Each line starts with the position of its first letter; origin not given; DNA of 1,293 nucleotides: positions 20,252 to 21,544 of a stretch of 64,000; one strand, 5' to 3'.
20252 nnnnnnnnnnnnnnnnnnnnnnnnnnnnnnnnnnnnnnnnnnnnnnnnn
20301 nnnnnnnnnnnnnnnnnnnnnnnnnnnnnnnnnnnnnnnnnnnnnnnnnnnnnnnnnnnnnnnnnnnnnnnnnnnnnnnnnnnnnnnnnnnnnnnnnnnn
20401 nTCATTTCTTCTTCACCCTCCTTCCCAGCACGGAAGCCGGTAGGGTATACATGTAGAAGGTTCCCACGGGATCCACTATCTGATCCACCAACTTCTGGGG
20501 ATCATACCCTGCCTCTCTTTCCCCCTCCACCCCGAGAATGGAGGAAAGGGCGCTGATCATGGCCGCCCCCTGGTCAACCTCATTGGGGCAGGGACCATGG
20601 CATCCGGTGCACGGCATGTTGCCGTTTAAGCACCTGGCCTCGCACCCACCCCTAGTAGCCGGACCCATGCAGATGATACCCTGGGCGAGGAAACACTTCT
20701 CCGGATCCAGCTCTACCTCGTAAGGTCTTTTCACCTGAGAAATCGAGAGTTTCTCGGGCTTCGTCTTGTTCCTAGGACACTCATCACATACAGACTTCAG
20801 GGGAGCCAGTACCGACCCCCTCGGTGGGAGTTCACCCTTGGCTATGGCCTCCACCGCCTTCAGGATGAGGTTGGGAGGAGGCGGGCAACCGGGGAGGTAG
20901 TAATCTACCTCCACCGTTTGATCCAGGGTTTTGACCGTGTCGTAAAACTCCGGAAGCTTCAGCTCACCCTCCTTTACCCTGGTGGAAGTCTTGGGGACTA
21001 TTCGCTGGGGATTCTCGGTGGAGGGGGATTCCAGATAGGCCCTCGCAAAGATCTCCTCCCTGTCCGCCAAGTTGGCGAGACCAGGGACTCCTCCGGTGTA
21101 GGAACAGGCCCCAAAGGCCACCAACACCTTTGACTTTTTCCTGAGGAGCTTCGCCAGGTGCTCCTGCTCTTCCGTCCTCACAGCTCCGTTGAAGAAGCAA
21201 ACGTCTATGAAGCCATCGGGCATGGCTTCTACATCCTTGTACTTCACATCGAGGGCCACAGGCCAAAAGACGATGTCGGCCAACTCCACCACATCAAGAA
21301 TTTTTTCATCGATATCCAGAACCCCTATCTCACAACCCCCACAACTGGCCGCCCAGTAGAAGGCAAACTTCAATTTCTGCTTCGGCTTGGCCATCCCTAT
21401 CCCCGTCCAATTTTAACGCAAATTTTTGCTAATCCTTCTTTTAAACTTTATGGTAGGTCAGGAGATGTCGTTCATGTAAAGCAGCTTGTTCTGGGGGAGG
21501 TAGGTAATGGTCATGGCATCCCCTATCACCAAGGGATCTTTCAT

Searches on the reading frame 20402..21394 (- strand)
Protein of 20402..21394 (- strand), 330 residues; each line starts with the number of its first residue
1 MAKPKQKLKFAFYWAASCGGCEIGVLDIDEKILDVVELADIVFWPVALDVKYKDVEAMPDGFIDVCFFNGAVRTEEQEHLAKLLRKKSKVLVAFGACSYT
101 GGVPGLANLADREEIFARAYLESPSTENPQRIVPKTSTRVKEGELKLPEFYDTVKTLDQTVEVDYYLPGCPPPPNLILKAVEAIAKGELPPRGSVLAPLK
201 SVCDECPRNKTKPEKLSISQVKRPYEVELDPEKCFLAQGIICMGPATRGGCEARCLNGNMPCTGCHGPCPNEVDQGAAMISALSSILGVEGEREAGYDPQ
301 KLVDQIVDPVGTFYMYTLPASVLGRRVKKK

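Call 3: search_protein_families(library=pfam, proteins=[window:20402-21394:-])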
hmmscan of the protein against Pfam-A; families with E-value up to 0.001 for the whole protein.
window:20402-21394:- (330 aa): 1 family
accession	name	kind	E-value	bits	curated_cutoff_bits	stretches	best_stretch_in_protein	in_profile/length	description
PF01058.29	Oxidored_q6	-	2.2e-24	86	27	1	18-183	1-127/128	NADH ubiquinone oxidoreductase, 20 Kd subunit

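Call 4: search_protein_families(library=ncbifam, proteins=[window:20402-21394:-])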
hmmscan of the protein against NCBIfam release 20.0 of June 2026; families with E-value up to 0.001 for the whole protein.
window:20402-21394:- (330 aa): 14 families
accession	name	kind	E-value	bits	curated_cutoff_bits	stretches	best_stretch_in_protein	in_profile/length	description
NF045875.1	F420_non_VhuG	exception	1.3e-62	211.6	450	1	6-326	3-284/286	F420-non-reducing hydrogenase subunit VhuG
NF040836.1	sulfhyd_HydD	equivalog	2.2e-23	82.8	500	2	5-132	3-123/261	NADPH-dependent hydrogenase/sulfhydrogenase 1 subunit delta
NF040831.1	sulfhyd_ShyD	equivalog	2.8e-22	79.5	460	1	8-277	1-215/240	NAD(P)-dependent hydrogenase/sulfhydrogenase 2 subunit delta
TIGR03294.1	FrhG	equivalog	5.6e-13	49.2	245.5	2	9-104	3-94/228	coenzyme F420 hydrogenase subunit gamma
NF005012.1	PRK06411.1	subfamily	1.9e-08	34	116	1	150-185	120-155/166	NADH-quinone oxidoreductase subunit NuoB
TIGR01957.1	nuoB_fam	subfamily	3.3e-07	30.3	142.7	1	149-183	103-137/145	NADH-quinone oxidoreductase subunit B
NF011392.0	PRK14817.1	equivalog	1.1e-05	25.2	271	1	150-181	122-153/182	NADH-quinone oxidoreductase subunit B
NF011395.0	PRK14820.1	equivalog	2.2e-05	24.3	263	1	150-184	119-153/180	NADH-quinone oxidoreductase subunit B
NF011390.0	PRK14815.1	equivalog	3.2e-05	23.3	281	0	151-181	120-150/183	NADH dehydrogenase subunit B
NF011394.0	PRK14819.1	equivalog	5.2e-05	22.9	312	1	150-183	118-151/264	NADH-quinone oxidoreductase subunit B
NF011391.0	PRK14816.1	equivalog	5.7e-05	22.8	283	1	128-179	119-168/196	NADH-quinone oxidoreductase subunit B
NF011393.0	PRK14818.1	equivalog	0.00013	21.6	255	0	151-179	118-146/173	NADH dehydrogenase subunit B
NF011389.0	PRK14814.1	equivalog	0.00046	20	285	0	150-182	119-151/186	NADH dehydrogenase subunit B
NF009808.0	PRK13292.1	equivalog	0.00062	17.7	1156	1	149-182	110-143/791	NADH-quinone oxidoreductase subunit B/C/D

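Call 21: search_solved_structures(query=window:20402-21394:-, max_evalue=0.00001, show_alignments=1)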
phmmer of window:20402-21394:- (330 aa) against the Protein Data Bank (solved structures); distinct sequences matched with E-value up to 0.00001: 15.
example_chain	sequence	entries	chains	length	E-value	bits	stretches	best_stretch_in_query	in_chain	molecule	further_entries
5odc_E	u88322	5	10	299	8e-74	252.6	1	8-327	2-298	Methyl-viologen reducing hydrogenase subunit G | Methyl-viologen reducing hydrogenase, subunit G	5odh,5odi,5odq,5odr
9sw2_E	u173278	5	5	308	2.3e-68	234.6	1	6-329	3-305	F420-non-reducing hydrogenase subunit G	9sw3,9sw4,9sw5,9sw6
9sfi_I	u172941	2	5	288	5.9e-56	193.8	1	7-329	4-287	F420-non-reducing hydrogenase small subunit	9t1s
7t2r_E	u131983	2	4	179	4.2e-27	99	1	7-191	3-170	NiFe hydrogenase small subunit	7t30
9e1j_A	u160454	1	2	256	1.1e-19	74.5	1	7-135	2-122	Sulfhydrogenase 1 subunit delta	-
9e15_A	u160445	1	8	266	1.3e-19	74.3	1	7-134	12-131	Sulfhydrogenase 1 subunit delta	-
9nez_A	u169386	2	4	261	1.7e-19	74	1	7-134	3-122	Sulfhydrogenase 1 subunit delta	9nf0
5xf9_C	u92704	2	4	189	1.5e-15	61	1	2-180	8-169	NAD-reducing hydrogenase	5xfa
9r51_C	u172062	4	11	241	2e-11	47.5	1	9-104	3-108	F420-reducing [NiFe]-hydrogenase from Methanothermococcus thermolithotrophicus subunit gam | F420-reducing [NiFe]-hydrogenase from Methanothermococcus thermolit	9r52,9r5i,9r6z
6qii_G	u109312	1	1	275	5.7e-09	39.4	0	6-105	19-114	Coenzyme F420 hydrogenase subunit gamma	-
6qgr_G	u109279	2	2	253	1.4e-08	38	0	7-105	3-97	Coenzyme F420 hydrogenase subunit gamma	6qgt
3zfs_B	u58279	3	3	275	1e-07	35.2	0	147-189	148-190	F420-REDUCING HYDROGENASE, SUBUNIT GAMMA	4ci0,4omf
9grx_K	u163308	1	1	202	2.9e-06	30.4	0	149-186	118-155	NAD(P)H-quinone oxidoreductase subunit K, chloroplastic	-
7wfg_K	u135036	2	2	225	3.4e-06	30.2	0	149-186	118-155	NAD(P)H-quinone oxidoreductase subunit K, chloroplastic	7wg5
7eu3_K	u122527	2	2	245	7.2e-06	29.2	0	149-185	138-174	NAD(P)H-quinone oxidoreductase subunit K, chloroplastic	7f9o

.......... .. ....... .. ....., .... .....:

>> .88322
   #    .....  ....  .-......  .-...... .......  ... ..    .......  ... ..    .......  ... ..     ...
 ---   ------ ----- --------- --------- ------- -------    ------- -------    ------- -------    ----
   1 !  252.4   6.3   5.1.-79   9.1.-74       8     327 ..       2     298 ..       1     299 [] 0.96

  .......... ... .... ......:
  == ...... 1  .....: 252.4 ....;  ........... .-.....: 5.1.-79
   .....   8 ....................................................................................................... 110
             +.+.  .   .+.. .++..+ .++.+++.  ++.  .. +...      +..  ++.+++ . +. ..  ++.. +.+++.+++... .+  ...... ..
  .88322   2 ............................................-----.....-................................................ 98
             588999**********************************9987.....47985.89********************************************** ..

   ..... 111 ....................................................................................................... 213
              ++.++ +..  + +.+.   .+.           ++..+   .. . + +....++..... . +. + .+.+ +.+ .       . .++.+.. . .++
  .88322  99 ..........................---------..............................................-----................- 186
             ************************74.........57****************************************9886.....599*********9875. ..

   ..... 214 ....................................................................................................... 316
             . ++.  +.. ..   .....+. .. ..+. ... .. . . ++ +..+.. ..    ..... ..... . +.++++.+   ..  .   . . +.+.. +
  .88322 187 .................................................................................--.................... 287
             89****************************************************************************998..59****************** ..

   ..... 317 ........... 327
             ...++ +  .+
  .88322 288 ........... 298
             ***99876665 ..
